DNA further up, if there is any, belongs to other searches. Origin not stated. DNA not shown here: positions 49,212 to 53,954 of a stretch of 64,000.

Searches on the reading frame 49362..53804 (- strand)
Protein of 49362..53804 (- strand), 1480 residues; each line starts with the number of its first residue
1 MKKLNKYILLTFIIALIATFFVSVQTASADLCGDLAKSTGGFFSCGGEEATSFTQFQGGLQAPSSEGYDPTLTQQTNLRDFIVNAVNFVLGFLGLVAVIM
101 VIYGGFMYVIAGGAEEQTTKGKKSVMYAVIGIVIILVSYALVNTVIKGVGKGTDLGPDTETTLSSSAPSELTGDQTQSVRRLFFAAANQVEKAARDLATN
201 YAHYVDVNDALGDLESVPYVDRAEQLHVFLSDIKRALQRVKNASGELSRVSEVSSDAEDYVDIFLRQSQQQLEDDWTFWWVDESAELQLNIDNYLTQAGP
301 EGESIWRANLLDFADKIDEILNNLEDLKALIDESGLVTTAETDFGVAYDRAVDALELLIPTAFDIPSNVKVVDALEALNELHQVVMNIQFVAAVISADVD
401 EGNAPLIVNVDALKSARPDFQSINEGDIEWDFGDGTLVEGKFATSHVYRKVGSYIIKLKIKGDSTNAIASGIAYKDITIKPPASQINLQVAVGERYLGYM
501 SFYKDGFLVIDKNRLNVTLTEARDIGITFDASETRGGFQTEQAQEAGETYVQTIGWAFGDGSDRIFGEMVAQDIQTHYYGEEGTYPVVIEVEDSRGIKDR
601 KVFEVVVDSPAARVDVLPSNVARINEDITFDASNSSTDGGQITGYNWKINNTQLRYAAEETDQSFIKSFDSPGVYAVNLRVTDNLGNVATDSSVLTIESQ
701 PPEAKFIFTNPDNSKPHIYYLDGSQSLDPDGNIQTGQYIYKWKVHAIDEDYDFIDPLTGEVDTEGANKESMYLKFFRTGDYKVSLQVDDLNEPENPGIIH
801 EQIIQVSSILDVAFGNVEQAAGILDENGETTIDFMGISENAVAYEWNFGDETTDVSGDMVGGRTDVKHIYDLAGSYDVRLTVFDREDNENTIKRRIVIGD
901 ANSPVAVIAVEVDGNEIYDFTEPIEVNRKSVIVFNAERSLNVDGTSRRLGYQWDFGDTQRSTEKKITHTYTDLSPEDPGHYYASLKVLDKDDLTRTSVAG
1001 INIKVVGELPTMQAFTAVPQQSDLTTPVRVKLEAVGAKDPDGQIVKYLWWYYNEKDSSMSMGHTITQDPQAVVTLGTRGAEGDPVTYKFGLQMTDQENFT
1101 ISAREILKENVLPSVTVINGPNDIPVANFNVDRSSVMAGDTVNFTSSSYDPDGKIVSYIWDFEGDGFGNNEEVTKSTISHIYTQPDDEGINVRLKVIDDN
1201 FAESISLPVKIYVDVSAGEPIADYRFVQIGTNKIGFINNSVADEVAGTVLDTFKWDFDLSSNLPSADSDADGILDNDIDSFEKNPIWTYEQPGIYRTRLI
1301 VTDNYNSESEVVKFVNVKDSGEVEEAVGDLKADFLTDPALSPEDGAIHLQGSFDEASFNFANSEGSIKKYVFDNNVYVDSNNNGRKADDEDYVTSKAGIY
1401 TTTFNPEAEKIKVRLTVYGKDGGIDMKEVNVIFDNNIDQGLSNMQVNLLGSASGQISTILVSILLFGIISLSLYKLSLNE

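Call 3: search_protein_families(library=pfam, proteins=[window:49362-53804:-], max_evalue=0.1)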
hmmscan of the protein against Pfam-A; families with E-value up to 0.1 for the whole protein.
window:49362-53804:- (1480 aa): 10 families
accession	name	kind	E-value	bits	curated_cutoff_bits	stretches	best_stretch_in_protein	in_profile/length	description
PF18911.6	PKD_4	-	9.9e-63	208.6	27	7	920-997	8-79/85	PKD domain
PF00801.26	PKD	-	4.7e-47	158.3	23.5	6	838-894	26-77/80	PKD domain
PF22352.2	K319L-like_PKD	-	4.5e-16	59.1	27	2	624-696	10-83/84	K319L-like, PKD domain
PF18895.5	T4SS_pilin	-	4.6e-09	36.7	26.6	1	76-144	3-70/71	Type IV secretion system pilin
PF21027.3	Sde0182_C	-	8e-07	30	27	1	1030-1098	2-70/83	Cellulose-binding protein Sde0182, C-terminal domain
PF04956.18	TrbC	-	8.2e-05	23.2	27.9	1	75-144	32-97/98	TrbC/VIRB2 pilin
PF18981.6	InlK_D3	-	0.0031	18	25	0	668-694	45-71/75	Internalin K domain (D3/D4)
PF19077.6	Big_13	-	0.011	16.7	27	0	664-696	65-99/102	Bacterial Ig-like domain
PF05345.18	He_PIG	-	0.013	16.3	24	0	579-607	67-95/96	Putative Ig domain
PF15418.12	DUF4625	-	0.084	13.6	27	0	873-898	105-130/131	Domain of unknown function (DUF4625)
